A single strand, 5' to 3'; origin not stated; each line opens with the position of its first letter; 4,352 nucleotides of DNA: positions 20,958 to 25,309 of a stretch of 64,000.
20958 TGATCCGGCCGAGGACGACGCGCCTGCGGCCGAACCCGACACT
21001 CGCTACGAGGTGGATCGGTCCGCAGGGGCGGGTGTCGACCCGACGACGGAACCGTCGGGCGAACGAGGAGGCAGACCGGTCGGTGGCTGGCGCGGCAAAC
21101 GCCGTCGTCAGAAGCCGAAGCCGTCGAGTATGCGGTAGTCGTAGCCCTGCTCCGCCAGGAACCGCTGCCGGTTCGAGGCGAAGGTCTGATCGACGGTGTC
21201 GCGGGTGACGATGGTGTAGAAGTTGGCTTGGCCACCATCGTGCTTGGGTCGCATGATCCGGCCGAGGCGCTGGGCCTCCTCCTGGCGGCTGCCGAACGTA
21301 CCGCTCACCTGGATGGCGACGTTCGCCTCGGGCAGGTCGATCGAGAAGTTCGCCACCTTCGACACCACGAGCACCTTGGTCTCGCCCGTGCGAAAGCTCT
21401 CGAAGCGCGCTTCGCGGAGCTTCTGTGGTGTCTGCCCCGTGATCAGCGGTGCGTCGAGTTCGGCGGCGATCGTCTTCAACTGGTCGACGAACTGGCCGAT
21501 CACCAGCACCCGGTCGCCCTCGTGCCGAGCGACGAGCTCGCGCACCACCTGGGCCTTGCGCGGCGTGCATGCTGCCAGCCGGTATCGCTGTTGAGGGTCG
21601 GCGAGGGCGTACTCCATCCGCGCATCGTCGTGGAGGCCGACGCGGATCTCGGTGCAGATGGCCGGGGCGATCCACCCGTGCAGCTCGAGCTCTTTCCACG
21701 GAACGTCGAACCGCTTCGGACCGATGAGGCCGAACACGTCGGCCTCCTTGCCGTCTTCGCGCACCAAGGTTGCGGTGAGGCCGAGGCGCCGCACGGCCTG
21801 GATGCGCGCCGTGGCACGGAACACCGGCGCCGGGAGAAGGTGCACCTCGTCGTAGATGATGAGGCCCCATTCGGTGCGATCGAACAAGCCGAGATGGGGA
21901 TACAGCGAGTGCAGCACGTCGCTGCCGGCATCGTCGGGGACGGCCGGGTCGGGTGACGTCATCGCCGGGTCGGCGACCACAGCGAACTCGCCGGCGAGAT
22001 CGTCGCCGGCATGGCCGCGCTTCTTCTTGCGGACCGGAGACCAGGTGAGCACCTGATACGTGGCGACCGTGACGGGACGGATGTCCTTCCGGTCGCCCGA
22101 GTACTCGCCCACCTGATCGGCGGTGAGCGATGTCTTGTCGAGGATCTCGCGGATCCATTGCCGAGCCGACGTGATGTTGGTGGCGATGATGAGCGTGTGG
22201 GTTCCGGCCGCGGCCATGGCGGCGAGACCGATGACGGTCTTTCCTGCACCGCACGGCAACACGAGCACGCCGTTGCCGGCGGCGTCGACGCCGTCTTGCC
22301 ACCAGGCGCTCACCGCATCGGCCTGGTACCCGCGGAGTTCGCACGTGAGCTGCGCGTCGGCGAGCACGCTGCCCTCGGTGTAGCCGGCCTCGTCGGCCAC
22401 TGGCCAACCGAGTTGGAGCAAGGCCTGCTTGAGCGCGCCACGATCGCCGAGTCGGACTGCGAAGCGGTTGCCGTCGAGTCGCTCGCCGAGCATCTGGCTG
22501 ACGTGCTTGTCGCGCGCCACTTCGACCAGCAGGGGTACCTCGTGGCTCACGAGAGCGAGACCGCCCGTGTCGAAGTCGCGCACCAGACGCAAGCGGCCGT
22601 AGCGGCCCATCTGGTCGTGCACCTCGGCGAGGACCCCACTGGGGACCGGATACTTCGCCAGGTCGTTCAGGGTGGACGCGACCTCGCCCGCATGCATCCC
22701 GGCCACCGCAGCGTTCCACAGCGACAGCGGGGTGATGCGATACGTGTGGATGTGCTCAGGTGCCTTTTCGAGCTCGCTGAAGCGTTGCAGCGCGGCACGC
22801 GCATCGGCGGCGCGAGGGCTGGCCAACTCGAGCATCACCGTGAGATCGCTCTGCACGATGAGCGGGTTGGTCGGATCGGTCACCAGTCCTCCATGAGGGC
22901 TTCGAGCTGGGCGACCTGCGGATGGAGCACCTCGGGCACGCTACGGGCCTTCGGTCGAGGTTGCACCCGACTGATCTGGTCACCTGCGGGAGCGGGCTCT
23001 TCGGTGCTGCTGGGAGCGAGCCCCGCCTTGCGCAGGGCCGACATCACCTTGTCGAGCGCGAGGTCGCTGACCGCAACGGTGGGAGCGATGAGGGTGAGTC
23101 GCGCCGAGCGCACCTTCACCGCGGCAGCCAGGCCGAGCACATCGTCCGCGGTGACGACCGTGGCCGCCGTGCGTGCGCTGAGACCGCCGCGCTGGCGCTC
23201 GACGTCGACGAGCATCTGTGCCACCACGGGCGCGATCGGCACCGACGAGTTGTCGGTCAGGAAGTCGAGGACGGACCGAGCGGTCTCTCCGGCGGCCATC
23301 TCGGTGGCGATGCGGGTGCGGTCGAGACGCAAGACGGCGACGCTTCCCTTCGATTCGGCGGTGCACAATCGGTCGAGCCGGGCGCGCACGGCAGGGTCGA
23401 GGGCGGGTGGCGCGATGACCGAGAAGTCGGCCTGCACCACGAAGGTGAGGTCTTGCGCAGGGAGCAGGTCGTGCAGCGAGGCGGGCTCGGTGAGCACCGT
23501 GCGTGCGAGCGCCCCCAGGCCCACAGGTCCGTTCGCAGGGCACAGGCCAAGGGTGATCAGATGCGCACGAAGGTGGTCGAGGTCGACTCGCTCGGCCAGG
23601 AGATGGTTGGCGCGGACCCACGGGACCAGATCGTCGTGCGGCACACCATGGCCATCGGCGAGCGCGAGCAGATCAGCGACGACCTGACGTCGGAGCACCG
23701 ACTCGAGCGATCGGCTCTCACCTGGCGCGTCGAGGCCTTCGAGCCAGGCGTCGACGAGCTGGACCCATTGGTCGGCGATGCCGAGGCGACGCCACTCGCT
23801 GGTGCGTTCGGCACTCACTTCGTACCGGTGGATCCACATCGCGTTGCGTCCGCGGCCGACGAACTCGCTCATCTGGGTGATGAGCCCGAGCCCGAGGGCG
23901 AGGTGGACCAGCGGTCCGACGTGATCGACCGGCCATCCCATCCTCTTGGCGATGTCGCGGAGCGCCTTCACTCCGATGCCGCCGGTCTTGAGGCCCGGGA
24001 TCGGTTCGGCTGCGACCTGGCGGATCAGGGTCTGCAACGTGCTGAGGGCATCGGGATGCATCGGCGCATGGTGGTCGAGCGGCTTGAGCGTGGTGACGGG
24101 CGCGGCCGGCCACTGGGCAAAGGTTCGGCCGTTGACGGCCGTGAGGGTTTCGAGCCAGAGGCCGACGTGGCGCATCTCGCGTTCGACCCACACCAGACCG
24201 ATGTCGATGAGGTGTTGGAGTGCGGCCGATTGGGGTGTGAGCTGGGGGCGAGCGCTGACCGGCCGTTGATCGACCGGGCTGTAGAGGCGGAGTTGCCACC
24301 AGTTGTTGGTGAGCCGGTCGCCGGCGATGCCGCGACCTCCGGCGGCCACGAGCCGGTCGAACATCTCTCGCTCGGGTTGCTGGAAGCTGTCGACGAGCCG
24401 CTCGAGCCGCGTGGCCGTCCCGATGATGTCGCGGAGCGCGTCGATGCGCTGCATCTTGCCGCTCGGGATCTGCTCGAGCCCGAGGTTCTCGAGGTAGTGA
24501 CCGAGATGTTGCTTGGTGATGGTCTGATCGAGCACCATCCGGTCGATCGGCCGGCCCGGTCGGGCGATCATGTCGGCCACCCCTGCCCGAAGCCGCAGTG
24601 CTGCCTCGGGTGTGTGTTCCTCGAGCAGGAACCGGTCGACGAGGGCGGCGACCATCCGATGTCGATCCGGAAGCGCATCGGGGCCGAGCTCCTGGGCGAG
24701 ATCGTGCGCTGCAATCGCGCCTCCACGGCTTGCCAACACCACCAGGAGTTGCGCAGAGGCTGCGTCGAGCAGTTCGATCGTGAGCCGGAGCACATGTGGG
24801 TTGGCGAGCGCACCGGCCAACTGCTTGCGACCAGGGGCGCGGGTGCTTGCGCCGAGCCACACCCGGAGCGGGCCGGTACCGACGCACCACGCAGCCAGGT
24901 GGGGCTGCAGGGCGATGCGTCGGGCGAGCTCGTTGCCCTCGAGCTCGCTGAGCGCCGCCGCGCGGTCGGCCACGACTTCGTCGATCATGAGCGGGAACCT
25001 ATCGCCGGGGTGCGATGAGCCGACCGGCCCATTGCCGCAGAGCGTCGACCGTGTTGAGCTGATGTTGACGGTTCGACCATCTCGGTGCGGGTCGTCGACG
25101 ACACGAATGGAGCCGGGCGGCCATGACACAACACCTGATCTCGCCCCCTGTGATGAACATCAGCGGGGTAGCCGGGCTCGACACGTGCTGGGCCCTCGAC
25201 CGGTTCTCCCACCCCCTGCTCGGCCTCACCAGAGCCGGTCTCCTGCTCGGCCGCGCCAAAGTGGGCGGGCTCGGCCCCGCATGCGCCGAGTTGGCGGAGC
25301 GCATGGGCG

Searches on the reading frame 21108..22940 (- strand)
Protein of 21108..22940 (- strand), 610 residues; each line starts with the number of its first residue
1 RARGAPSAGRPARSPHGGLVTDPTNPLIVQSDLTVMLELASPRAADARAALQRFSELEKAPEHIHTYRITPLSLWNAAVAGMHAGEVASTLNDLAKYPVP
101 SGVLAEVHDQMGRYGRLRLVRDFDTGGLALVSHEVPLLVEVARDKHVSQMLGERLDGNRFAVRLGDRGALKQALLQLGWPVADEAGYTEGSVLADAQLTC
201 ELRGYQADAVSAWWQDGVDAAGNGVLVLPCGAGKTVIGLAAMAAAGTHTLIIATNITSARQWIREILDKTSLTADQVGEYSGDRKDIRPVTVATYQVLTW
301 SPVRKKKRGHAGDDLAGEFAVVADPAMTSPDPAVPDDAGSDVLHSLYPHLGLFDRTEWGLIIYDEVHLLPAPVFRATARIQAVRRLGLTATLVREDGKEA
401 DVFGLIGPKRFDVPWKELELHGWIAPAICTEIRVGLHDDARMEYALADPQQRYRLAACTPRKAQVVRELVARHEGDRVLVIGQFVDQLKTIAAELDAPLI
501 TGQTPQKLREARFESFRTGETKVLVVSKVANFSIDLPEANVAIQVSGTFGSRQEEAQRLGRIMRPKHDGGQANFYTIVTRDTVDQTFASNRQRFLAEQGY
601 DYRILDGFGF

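Call 62: search_protein_families(library=pfam, proteins=[window:21108-22940:-], max_evalue=0.0001)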
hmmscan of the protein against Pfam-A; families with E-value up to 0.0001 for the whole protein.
window:21108-22940:- (610 aa): 4 families
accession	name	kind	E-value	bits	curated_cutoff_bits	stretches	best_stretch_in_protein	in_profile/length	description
PF16203.11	ERCC3_RAD25_C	-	4.1e-46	157.7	27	1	419-605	2-195/248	ERCC3/RAD25/XPB C-terminal helicase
PF13625.11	Helicase_C_3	-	9.8e-34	116.5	34.2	1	27-155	1-124/125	Helicase conserved C-terminal domain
PF00271.37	Helicase_C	-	2.3e-17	63.7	23.5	1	462-565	2-109/110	Helicase conserved C-terminal domain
PF04851.21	ResIII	-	8.4e-17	62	22.5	1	200-393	2-163/164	Type III restriction enzyme, res subunit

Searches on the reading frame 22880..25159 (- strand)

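Call 62: search_protein_families(library=pfam, proteins=[window:22880-25159:-], max_evalue=0.0001)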
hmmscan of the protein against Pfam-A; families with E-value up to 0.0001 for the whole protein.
window:22880-25159:- (759 aa): 1 family
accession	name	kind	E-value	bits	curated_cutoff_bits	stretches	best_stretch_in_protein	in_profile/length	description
PF13625.11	Helicase_C_3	-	1.2e-11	45.2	34.2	1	573-685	1-115/125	Helicase conserved C-terminal domain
